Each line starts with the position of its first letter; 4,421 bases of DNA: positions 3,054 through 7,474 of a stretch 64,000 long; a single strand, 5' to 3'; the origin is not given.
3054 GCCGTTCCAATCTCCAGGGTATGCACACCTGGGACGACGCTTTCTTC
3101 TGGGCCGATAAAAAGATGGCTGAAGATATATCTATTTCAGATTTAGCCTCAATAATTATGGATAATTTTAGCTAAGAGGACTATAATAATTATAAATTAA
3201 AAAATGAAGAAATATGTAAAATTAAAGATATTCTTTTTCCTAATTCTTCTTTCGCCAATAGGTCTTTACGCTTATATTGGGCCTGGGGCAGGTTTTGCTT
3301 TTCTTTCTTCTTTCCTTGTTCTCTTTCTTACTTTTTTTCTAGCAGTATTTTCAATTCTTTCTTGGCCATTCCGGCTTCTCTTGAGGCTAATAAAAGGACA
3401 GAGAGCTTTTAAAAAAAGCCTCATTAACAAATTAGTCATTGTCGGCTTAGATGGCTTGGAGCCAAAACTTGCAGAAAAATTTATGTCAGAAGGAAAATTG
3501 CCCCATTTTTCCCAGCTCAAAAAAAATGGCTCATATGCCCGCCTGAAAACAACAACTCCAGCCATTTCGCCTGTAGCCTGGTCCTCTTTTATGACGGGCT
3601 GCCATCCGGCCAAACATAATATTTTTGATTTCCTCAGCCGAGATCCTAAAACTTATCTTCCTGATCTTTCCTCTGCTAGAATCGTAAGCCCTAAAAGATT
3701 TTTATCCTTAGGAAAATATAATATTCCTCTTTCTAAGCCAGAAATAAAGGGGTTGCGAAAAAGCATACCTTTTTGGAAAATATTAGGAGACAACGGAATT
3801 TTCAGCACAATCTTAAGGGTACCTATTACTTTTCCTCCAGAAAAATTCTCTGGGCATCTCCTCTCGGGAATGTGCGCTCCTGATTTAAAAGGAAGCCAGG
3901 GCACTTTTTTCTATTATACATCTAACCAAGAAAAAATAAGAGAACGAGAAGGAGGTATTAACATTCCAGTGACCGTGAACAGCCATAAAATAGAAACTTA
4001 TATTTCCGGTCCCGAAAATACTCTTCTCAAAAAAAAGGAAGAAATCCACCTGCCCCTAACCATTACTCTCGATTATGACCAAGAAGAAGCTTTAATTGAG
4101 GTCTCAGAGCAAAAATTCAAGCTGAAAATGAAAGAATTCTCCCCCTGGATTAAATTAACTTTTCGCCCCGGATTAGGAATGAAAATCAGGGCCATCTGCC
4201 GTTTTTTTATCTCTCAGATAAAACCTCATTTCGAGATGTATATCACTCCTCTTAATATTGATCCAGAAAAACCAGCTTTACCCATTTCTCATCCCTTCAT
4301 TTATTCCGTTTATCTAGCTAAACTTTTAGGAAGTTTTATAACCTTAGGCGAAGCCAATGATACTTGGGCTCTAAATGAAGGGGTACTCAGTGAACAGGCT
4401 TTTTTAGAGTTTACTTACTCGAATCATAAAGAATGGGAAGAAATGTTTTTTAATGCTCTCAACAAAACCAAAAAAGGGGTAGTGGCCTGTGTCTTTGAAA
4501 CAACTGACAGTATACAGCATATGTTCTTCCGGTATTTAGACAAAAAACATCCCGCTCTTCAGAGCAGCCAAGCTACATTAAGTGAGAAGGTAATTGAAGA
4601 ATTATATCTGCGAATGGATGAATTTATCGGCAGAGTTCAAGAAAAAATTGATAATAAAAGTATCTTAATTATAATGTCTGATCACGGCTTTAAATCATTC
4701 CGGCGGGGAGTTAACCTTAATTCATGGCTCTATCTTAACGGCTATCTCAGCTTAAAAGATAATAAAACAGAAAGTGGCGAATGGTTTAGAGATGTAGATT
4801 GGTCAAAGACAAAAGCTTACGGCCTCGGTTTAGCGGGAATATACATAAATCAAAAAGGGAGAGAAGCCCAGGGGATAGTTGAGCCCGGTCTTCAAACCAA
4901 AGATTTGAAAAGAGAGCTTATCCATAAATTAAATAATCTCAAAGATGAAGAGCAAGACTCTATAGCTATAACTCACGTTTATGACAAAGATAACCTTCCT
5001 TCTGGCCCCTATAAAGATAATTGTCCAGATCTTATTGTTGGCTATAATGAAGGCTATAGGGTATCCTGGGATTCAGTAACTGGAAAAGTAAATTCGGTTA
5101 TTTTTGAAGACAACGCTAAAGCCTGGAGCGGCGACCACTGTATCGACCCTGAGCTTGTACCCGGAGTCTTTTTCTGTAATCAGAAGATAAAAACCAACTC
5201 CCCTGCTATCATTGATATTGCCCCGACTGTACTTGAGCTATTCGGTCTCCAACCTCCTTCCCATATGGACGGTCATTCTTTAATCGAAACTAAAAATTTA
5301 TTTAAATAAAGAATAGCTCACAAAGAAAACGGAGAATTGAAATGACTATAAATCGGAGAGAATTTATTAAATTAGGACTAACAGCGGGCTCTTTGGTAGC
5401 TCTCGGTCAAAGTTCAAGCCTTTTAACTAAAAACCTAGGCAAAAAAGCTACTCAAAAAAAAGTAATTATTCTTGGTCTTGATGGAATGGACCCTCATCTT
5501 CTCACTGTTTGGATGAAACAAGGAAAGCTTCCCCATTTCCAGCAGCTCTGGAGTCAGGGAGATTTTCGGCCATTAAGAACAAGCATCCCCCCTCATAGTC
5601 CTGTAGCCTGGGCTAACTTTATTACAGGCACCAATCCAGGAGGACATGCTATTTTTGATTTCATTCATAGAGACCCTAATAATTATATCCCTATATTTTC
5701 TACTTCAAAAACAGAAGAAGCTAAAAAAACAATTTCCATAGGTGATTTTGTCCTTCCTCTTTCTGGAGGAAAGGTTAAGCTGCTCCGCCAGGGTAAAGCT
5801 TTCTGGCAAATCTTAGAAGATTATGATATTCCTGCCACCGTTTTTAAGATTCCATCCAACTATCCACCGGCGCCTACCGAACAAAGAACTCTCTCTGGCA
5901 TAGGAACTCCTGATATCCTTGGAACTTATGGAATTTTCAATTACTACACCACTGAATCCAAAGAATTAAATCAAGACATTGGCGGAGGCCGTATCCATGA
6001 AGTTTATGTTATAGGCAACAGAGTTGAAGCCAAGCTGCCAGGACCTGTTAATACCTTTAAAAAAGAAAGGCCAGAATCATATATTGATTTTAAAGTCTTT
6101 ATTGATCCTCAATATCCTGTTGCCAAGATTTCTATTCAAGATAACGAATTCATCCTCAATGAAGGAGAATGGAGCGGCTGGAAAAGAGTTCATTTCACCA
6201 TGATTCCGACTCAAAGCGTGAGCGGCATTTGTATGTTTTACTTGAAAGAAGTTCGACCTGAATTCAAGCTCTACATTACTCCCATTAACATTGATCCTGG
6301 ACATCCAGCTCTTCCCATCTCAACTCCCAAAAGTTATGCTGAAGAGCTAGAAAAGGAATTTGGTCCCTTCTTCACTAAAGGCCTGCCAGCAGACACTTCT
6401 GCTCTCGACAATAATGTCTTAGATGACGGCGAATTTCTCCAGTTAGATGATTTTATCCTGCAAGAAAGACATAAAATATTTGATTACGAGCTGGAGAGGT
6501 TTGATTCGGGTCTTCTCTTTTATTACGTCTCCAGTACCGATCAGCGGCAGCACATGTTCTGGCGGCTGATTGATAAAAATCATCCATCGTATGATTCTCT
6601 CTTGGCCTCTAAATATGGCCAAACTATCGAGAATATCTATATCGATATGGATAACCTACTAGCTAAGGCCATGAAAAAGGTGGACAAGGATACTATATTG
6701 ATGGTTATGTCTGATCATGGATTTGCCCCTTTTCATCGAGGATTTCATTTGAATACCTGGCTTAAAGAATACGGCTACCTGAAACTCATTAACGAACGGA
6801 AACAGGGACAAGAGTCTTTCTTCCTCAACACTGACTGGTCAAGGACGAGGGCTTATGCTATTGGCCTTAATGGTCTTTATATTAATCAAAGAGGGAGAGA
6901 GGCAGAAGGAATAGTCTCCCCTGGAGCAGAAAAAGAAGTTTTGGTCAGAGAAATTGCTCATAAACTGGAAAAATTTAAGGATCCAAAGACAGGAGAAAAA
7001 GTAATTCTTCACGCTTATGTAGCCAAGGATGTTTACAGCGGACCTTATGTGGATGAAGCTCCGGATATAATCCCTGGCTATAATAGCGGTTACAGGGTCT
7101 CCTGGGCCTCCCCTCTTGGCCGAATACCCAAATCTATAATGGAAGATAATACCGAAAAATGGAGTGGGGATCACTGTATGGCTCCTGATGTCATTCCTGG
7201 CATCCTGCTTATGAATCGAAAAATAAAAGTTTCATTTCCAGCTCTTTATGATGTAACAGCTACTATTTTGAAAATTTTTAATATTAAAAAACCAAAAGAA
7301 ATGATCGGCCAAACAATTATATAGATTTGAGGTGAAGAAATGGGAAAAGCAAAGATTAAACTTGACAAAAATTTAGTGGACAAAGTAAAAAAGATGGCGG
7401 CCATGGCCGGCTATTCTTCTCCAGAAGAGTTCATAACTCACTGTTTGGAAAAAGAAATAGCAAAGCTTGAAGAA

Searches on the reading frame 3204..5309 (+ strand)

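Call 73: search_protein_families(library=pfam, proteins=[window:3204-5309:+], max_evalue=0.00001)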
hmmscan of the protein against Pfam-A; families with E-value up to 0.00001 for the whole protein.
window:3204-5309:+ (701 aa): 1 family
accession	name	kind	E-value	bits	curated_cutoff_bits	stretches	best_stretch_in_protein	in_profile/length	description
PF01663.27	Phosphodiest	-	1.1e-32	114.4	23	2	416-620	149-323/342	Type I phosphodiesterase / nucleotide pyrophosphatase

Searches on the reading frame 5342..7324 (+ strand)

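Call 73: search_protein_families(library=pfam, proteins=[window:5342-7324:+], max_evalue=0.00001)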
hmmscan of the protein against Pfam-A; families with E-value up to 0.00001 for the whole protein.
window:5342-7324:+ (660 aa): 1 family
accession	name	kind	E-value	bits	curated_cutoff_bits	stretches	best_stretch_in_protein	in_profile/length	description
PF01663.27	Phosphodiest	-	1.4e-30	107.6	23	2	41-180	1-119/342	Type I phosphodiesterase / nucleotide pyrophosphatase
